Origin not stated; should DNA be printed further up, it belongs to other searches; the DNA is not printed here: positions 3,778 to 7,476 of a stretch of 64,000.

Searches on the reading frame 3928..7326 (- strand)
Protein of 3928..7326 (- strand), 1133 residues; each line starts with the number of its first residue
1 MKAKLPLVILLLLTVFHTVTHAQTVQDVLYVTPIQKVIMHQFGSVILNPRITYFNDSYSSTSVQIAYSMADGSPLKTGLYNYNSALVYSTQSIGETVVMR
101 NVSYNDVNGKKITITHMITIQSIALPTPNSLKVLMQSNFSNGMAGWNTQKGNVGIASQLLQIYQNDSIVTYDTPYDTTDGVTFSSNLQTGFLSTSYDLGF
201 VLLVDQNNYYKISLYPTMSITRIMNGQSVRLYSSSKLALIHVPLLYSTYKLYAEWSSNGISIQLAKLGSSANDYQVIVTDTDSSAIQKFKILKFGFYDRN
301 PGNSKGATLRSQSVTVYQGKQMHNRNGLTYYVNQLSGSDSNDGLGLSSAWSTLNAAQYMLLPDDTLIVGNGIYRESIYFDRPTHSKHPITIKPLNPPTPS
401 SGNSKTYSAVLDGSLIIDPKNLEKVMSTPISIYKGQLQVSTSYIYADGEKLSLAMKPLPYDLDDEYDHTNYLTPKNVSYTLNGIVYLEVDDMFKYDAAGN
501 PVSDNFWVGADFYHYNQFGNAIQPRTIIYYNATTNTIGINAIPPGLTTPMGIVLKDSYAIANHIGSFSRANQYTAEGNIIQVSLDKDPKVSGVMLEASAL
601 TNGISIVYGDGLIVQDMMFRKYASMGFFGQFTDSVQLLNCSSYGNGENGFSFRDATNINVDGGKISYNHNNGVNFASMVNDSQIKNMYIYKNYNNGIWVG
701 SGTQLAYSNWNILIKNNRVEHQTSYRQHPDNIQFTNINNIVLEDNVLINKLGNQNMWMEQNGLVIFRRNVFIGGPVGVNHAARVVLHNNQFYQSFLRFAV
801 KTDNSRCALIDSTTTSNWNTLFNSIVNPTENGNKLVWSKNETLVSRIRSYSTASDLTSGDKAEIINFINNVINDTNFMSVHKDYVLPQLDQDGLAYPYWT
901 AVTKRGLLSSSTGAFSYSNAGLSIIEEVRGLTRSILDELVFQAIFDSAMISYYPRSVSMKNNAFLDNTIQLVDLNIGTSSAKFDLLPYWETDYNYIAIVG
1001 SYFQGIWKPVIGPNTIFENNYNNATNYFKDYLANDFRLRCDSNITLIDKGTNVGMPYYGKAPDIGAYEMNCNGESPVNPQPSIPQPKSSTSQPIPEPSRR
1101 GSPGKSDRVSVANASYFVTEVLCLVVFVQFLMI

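Call 61: search_protein_families(library=pfam, proteins=[window:3928-7326:-], max_evalue=0.001)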
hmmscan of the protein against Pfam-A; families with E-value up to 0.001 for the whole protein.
window:3928-7326:- (1133 aa): 1 family
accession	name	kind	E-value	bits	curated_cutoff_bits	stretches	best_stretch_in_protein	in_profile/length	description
PF13229.12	Beta_helix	-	0.00026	21.1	25.9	1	602-720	24-135/158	Right handed beta helix region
